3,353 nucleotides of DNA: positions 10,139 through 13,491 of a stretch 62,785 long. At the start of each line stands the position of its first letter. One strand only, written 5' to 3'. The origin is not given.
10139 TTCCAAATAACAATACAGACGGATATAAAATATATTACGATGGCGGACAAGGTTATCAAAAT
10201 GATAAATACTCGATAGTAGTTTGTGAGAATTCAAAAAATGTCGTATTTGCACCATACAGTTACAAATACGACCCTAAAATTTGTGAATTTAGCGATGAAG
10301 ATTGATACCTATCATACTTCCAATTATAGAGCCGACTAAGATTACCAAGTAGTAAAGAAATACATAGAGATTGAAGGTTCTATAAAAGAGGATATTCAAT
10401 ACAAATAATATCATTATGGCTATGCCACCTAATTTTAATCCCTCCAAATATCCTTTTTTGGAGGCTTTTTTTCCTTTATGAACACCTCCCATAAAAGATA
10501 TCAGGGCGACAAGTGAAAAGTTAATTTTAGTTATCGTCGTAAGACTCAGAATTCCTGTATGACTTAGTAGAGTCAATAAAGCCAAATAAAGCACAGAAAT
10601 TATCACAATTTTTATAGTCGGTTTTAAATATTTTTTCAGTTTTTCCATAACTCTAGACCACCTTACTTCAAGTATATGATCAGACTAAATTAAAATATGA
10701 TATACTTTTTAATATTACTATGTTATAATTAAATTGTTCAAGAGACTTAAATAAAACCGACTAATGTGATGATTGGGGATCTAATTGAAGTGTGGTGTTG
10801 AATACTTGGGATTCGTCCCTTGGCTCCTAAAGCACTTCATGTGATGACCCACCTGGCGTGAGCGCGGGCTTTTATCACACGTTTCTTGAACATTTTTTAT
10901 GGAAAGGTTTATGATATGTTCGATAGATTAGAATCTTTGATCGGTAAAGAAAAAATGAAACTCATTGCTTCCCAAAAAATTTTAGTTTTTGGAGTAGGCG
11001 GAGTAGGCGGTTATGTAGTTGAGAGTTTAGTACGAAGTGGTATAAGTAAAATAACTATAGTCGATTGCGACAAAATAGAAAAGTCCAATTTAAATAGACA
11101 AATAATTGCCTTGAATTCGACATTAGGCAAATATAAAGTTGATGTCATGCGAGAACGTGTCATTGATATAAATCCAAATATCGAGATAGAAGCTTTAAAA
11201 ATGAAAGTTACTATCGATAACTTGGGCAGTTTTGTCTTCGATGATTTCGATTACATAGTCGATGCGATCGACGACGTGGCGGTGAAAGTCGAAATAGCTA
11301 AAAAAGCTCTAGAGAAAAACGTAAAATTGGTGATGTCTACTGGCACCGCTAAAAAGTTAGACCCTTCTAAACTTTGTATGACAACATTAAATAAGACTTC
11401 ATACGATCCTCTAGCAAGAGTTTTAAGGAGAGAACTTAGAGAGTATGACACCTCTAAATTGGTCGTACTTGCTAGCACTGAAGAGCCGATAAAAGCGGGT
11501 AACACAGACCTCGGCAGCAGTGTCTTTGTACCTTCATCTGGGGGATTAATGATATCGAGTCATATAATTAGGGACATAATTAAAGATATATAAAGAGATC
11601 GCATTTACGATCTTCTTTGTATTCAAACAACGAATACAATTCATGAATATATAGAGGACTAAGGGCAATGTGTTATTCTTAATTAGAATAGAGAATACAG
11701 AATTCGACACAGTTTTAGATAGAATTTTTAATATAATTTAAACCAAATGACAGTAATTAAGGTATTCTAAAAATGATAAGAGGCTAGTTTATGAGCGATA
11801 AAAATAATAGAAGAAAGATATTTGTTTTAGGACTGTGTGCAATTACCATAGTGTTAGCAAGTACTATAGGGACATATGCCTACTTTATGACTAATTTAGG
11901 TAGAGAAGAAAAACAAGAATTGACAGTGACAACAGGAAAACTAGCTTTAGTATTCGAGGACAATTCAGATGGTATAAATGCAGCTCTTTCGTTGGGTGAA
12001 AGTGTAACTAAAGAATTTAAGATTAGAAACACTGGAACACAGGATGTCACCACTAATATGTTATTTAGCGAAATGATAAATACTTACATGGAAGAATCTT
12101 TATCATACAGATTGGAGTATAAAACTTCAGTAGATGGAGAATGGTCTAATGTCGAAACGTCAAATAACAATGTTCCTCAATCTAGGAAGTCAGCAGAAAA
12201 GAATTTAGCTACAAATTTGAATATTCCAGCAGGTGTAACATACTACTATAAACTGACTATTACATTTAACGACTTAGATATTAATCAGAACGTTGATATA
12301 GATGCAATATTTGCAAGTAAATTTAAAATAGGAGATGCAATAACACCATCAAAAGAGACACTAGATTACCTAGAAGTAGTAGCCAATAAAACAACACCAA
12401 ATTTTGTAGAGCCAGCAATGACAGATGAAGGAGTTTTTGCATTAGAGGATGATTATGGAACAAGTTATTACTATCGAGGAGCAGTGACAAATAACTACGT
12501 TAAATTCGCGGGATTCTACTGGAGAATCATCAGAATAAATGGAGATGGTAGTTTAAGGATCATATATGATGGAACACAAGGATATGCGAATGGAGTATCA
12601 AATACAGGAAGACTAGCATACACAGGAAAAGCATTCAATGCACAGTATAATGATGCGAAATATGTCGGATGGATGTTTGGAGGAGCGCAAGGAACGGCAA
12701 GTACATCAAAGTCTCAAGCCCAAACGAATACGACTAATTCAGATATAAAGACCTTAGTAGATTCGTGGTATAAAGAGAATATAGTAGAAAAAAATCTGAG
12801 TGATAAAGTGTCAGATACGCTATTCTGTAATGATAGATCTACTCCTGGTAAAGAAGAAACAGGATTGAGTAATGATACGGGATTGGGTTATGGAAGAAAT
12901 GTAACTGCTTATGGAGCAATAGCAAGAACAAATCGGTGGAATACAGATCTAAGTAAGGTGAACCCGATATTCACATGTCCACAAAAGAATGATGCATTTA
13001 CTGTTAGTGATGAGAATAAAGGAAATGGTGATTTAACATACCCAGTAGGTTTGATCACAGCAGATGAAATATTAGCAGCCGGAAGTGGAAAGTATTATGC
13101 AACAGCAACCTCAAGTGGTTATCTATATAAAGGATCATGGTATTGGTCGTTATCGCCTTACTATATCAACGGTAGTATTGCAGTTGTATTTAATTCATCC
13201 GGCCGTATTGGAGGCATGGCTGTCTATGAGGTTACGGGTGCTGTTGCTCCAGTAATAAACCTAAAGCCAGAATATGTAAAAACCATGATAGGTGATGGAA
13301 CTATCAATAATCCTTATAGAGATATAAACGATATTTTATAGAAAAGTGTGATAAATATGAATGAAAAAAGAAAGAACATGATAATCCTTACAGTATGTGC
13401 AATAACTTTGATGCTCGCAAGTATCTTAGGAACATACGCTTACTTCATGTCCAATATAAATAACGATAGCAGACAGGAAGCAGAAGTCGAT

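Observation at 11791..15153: Four-copy family: TasA/SipW-style signal and N-domain fused to a conserved two-cysteine C-terminal domain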

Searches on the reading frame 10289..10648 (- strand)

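Call 10: search_protein_families(library=pfam, proteins=[window:10289-10648:-], max_evalue=0.001)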
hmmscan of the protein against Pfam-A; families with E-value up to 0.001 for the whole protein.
window:10289-10648:- (119 aa): 1 family
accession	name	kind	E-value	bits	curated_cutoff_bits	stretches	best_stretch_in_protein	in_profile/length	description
PF12670.12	DUF3792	-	1.3e-11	45.1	31.3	1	4-114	2-115/115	Protein of unknown function (DUF3792)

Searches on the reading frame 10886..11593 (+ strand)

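Call 10: search_protein_families(library=pfam, proteins=[window:10886-11593:+], max_evalue=0.001)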
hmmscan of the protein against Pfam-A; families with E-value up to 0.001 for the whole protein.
window:10886-11593:+ (235 aa): 3 families
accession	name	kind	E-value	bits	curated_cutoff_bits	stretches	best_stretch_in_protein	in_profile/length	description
PF00899.27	ThiF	-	2.2e-38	132.2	28.1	1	17-153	8-143/238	ThiF family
PF13241.12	NAD_binding_7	-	0.00013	23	22.1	1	28-153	6-93/104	Putative NAD(P)-binding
PF03435.24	Sacchrp_dh_NADP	-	0.00055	20.7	25.1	0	32-149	1-96/129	Saccharopine dehydrogenase NADP binding domain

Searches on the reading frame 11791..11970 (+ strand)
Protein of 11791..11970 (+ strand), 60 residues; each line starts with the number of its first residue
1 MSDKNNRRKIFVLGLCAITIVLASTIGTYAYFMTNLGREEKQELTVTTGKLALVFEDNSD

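Call 48: search_protein_families(library=ncbifam, proteins=[window:11791-11970:+], max_evalue=10)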
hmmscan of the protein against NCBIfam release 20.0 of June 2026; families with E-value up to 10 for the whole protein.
seq(60 aa): 4 families
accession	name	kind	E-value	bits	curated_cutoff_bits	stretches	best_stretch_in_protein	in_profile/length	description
NF047380.1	photo_II_xxx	equivalog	0.051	13.8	80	1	11-34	3-26/75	photosystem II protein, Psb35-related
TIGR02537.2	arch_flag_Nterm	domain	0.057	13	20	1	17-30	16-29/33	archaellin/type IV pilin N-terminal domain-containing protein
NF005435.1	PRK07021.1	equivalog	0.091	12.6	131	1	4-43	3-42/157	flagellar basal body-associated protein FliL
TIGR04088.1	cognate_SipW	domain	0.39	10.9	19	1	16-32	3-19/34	SipW-dependent-type signal peptide-containing protein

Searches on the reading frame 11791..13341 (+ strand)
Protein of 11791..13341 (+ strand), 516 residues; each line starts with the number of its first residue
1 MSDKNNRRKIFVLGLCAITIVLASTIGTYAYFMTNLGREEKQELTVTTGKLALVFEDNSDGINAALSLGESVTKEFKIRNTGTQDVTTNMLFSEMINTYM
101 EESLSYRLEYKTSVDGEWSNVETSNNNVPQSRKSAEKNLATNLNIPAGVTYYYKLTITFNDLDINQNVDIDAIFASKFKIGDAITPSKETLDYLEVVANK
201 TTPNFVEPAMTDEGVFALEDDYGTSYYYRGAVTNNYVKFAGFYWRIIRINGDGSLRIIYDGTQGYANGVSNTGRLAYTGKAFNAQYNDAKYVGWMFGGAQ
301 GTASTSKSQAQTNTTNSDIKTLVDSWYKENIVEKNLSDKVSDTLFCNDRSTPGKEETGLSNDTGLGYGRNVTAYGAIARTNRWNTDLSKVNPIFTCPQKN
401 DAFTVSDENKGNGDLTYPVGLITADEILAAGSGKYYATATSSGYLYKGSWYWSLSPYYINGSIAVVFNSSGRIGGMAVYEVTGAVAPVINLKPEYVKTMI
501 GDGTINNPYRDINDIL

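Call 4: search_protein_families(library=pfam, proteins=[window:11791-13341:+], max_evalue=1)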
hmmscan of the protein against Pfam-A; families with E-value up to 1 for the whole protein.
window:11791-13341:+ (516 aa): 2 families
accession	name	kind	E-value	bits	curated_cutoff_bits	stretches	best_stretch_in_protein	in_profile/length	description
PF12389.13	Peptidase_M73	-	0.00013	22.4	22.5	1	20-94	13-86/196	Camelysin metallo-endopeptidase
PF21605.3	CRLF2-like_D2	-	0.18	12.4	27.3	1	100-131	24-55/94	Cytokine receptor-like factor 2-like, D2 domain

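Call 5: search_protein_families(library=ncbifam, proteins=[window:11791-13341:+], max_evalue=1)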
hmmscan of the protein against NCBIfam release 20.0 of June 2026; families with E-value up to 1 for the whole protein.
window:11791-13341:+ (516 aa): 0 families

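Call 9: find_homologous_proteins(query=window:11791-13338:+)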
Query window:11791-13338:+ (516 aa): 6743 proteins with E <= 0.001 among 8000 candidates; the best 120 are listed.
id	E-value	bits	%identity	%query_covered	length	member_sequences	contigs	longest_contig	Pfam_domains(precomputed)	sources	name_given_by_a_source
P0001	0.0e+0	1122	97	100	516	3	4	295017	-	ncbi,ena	-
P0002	3.5e-291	984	81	99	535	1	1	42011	-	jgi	-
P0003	2.3e-286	968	86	99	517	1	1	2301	-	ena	-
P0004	1.2e-281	953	83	99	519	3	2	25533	-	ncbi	-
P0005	1.9e-279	946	82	100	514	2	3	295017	PF12389.14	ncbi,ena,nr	ncbi:MAG: hypothetical protein HFG33_00155 [Bacilli bacterium]|nr:hypothetical protein [Bacilli bact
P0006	1.8e-273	926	80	100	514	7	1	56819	-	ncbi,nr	ncbi:MAG: hypothetical protein HFG33_05665 [Bacilli bacterium]|nr:hypothetical protein [Bacilli bact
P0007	2.9e-272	922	80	100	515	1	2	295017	PF12389.14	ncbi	-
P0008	2.1e-270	916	80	100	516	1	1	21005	-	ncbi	-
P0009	1.6e-268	910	80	99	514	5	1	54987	PF12389.14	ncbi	-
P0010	2.4e-267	906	79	100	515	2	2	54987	-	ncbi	-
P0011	3.1e-267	905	78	99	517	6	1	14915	-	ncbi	-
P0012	6.1e-267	904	79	100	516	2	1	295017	PF12389.14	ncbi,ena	-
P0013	6.3e-266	901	78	100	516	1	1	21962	PF12389.14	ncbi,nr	ncbi:MAG: hypothetical protein HFG33_00115 [Bacilli bacterium]|nr:hypothetical protein [Bacilli bact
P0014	5.0e-265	898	78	100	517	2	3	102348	PF12389.14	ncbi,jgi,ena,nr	ncbi:MAG: hypothetical protein HFG33_03115 [Bacilli bacterium]|nr:hypothetical protein [Bacilli bact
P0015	9.8e-265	897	80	99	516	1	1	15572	PF12389.14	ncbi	-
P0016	6.4e-263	891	80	99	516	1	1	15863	PF12389.14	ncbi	-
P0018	4.7e-262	888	77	100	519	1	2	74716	PF12389.14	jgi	-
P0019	4.8e-260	882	79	99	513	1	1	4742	PF12389.14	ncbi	-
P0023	7.6e-257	871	77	100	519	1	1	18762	PF12389.14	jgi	-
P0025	2.3e-247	840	76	99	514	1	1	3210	PF12389.14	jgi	-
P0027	2.3e-238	810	72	98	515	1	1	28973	PF12389.14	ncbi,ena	-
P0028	4.8e-233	792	70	100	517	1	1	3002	PF12389.14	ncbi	-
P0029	2.4e-232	790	72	99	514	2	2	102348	PF12389.14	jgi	-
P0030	1.6e-231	787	70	100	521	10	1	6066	PF12389.14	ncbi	-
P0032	9.6e-230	782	71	98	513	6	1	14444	PF12389.14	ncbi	-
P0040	1.0e-200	686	79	60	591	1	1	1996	PF12389.14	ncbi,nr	ncbi:MAG: hypothetical protein HFG33_06305 [Bacilli bacterium]|nr:hypothetical protein [Bacilli bact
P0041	1.2e-200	686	78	62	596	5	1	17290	PF12389.14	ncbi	-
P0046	3.6e-194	664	74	62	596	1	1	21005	PF12389.14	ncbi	-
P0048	9.3e-193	660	77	60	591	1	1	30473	PF12389.14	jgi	-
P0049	6.8e-192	657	74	61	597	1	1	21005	PF12389.14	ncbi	-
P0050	1.8e-191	655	75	60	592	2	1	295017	PF12389.14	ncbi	-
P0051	5.7e-187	641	61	77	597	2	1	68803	PF12389.14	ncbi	-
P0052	1.3e-183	629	75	62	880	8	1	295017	PF09479.17,PF12389.14,PF18998.7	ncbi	-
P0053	6.1e-181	621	65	67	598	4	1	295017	PF12389.14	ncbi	-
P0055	8.1e-179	614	66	67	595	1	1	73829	PF12389.14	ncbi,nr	ncbi:MAG: hypothetical protein HFG33_00630 [Bacilli bacterium]|nr:hypothetical protein [Bacilli bact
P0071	1.1e-159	551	53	98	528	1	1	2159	PF12389.14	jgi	-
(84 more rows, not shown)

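Call 13: search_solved_structures(query=window:11791-13338:+, max_evalue=10, show_alignments=2)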
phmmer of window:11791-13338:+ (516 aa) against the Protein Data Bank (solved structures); distinct sequences matched with E-value up to 10: 3.
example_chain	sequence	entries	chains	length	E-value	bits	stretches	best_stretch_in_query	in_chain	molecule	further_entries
2lgz_A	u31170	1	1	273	0.5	12.3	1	201-301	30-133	Dolichyl-diphosphooligosaccharide--protein glycosyltransferase subunit STT3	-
1rly_A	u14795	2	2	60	1.3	10.9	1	391-432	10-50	Transcription initiation factor IIB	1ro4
1dl6_A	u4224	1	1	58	1.3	10.9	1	391-432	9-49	TRANSCRIPTION FACTOR II B (TFIIB)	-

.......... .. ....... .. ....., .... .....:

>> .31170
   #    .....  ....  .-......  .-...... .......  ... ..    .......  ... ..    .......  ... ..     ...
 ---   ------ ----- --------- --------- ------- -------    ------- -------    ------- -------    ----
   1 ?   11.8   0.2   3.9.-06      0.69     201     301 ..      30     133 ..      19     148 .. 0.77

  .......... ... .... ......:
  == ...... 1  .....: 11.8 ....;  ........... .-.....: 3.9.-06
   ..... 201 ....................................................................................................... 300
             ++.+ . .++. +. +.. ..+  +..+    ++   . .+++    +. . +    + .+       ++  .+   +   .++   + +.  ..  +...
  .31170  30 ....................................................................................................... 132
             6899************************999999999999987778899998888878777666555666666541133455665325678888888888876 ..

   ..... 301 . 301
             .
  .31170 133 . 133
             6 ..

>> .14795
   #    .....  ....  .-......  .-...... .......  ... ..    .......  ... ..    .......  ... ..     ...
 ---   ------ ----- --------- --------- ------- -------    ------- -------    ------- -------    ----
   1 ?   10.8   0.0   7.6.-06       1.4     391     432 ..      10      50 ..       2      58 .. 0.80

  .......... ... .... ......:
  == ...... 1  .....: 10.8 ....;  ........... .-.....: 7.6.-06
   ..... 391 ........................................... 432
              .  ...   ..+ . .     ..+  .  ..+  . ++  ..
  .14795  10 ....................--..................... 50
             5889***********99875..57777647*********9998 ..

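Call 22: find_encoding_contigs(protein=P0001, flank=10000, max_places=4)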
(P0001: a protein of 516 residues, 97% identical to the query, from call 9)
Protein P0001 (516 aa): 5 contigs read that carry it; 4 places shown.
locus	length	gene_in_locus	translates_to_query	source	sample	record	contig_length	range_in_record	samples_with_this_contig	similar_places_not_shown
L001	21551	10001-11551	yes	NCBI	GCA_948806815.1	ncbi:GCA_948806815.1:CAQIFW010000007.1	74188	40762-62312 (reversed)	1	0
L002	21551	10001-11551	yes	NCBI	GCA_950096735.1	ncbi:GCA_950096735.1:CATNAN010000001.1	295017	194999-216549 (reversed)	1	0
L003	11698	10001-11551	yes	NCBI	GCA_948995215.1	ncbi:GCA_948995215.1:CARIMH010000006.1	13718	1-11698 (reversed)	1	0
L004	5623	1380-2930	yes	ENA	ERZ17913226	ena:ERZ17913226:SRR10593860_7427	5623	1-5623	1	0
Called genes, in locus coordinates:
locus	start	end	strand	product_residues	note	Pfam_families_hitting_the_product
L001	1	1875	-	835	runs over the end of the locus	PF09586:YfhO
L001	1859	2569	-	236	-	PF02585:PIG-L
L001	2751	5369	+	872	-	PF00690:Cation_ATPase_N, PF00122:E1-E2_ATPase, PF13246:Cation_ATPase, PF00702:Hydrolase, PF08282:Hydrolase_3 (weak), PF00689:Cation_ATPase_C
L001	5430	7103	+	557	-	PF00482:T2SSF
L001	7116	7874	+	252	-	PF06750:A24_N_bact, PF01478:Peptidase_A24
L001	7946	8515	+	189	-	-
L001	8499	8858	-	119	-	PF12670:DUF3792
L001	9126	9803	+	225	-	PF00899:ThiF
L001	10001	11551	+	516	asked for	-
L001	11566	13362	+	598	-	PF12389:Peptidase_M73 (weak)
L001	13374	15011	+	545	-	PF12224:Amidoligase_2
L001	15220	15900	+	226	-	PF02397:Bac_transf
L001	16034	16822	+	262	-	PF03808:Glyco_tran_WecG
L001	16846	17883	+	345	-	PF13439:Glyco_transf_4, PF13477:Glyco_trans_4_2 (faint), PF20706:GT4-conflict, PF00534:Glycos_transf_1, PF13692:Glyco_trans_1_4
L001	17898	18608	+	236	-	PF05704:Caps_synth, PF12919:TcdA_TcdB (faint), PF04488:Gly_transf_sug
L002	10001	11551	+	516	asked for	-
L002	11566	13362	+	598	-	PF12389:Peptidase_M73 (weak)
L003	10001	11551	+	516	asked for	-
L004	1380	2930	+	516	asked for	-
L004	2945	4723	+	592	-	PF12389:Peptidase_M73 (weak)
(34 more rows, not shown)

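Call 36: predict_structure(alignment_id=A2)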
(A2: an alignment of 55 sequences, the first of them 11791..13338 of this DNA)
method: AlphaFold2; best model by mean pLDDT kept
length: 516 residues; sequences in the alignment: 55
mean_pLDDT: 81.0   pTM: 0.79
mean pLDDT of the five models: 81.0, 76.1, 75.5, 72.2, 72.0
residues with pLDDT >= 90: 198; 70-90: 196; 50-70: 93; < 50: 29
segments of 3 or more residues with pLDDT < 50: 32-40, 296-301, 365-371
pLDDT, mean of each block of 10 residues (from residue 1): 56 71 56 44 55 72 84 89 87 90 91 91 79 87 89 92 86 88 89 92 89 94 92 97 97 96 95 95 73 47 57 74 95 96 72 63 50 67 75 77 71 76 92 75 92 82 83 88 95 93 96 83
secondary structure, 60 per line:
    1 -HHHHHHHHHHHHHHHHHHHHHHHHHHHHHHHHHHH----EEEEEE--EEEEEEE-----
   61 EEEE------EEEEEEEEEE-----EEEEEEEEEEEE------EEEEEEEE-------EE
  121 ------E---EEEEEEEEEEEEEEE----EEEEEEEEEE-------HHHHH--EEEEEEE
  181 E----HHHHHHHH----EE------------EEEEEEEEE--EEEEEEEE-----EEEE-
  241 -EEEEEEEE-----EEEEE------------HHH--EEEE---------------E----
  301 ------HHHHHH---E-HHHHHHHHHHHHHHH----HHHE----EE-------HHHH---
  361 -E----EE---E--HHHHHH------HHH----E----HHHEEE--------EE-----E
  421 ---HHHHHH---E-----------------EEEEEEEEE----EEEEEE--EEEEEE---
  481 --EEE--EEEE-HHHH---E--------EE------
elements in order: H2-36 E41-46 E49-55 E61-64 E71-80 E86-97 E104-111 E131-145 E150-159 H167-171 E174-181 H186-193 E212-220 E223-230 E236-239 E242-249 E255-259 E277-280 H307-312 H318-332 H354-357 H375-380 E402-404 H424-429 E451-459 E464-469 E472-477 E483-485 E488-491 H493-496

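Call 38: fold_search(model_id=the predicted structure, library=pdb)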
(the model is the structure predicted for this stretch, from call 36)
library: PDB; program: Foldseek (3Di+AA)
matches with E <= 10: 1867; with E <= 0.001: 10
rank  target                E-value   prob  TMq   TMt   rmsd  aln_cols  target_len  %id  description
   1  8aur_A                1.5e-04  1.00  0.16  0.31  10.9       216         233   12  Cryo-EM structure of a TasA fibre (released 2022-11-30)
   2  5cl2_B                1.6e-04  0.77  0.11  0.20  17.3       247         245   10  Crystal structure of Spo0M, sporulation control protein, from Bacillus subtilis. (released 2015-12-16)
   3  9qa6                  3.1e-04  0.99  0.25  0.17  13.6       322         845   15  Cryo-EM structure of Thomasclavelia ramosa IgA peptidase (IgAse) active site mutant (S32-N876) (released 2025-06-25)
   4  2cdp_C                4.7e-04  1.00  0.15  0.49   9.2       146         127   12  Structure of a CBM6 in complex with neoagarohexaose (released 2006-02-08)
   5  3fha_A                5.0e-04  0.75  0.12  0.11  14.1       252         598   11  Structure of endo-beta-N-acetylglucosaminidase A (released 2009-04-28)
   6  4gwm_B                5.9e-04  0.97  0.17  0.16  12.4       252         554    9  Crystal structure of human promeprin beta (released 2012-09-19)
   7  3a7q_A                8.0e-04  0.77  0.14  0.11  15.8       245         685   10  Structural basis for specific recognition of reelin by its receptors (released 2010-03-23)
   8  2cdo_B                8.9e-04  1.00  0.15  0.47   9.2       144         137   11  structure of agarase carbohydrate binding module in complex with neoagarohexaose (released 2006-02-16)
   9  9pnj_B                8.9e-04  0.98  0.17  0.17  11.1       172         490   15  Crystal structure of the GH29-like fucosidase FucWf4 (released 2025-11-05)
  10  7uae_A                9.5e-04  0.98  0.18  0.17  12.1       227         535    7  Human meprin alpha (active state) (released 2022-11-02)
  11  7auw_A                1.0e-03  0.99  0.19  0.18  12.3       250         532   10  Inhibitory complex of human meprin beta with mouse fetuin-B. (released 2021-04-14)
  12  6vjb                  1.2e-03  0.44  0.10  0.05  20.8       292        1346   12  Crystal structure of a catalytically inactive CXC Chemokine-degrading protease SpyCEP from Streptococcus pyogenes (released 2020-04-15)
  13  9vyg_M                1.3e-03  0.87  0.12  0.14  13.9       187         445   10  Cyanopodophage Pan3 tail complex (released 2025-11-26)
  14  2vtf_A                1.4e-03  0.57  0.12  0.11  15.1       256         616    9  X-ray crystal structure of the Endo-beta-N-acetylglucosaminidase from Arthrobacter protophormiae E173Q mutant reveals  (released 2009-03-31)
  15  7vrn_B                1.8e-03  0.99  0.17  0.20   5.8       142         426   11  Structure of infectious bursal disease virus Gt strain (released 2022-03-30)
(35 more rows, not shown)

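Call 41: search_solved_structures(query=A2, max_evalue=10, show_alignments=3)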
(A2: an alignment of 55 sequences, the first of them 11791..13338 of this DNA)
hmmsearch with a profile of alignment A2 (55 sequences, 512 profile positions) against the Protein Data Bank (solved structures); distinct sequences matched with E-value up to 10: 3.
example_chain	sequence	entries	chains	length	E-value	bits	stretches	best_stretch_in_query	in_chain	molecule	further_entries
1rly_A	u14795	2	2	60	0.18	13.7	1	385-438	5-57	Transcription initiation factor IIB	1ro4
1dl6_A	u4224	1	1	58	0.23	13.4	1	386-438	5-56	TRANSCRIPTION FACTOR II B (TFIIB)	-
7qiw_F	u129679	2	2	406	0.27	13.2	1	304-337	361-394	Ribos_L4_asso_C domain-containing protein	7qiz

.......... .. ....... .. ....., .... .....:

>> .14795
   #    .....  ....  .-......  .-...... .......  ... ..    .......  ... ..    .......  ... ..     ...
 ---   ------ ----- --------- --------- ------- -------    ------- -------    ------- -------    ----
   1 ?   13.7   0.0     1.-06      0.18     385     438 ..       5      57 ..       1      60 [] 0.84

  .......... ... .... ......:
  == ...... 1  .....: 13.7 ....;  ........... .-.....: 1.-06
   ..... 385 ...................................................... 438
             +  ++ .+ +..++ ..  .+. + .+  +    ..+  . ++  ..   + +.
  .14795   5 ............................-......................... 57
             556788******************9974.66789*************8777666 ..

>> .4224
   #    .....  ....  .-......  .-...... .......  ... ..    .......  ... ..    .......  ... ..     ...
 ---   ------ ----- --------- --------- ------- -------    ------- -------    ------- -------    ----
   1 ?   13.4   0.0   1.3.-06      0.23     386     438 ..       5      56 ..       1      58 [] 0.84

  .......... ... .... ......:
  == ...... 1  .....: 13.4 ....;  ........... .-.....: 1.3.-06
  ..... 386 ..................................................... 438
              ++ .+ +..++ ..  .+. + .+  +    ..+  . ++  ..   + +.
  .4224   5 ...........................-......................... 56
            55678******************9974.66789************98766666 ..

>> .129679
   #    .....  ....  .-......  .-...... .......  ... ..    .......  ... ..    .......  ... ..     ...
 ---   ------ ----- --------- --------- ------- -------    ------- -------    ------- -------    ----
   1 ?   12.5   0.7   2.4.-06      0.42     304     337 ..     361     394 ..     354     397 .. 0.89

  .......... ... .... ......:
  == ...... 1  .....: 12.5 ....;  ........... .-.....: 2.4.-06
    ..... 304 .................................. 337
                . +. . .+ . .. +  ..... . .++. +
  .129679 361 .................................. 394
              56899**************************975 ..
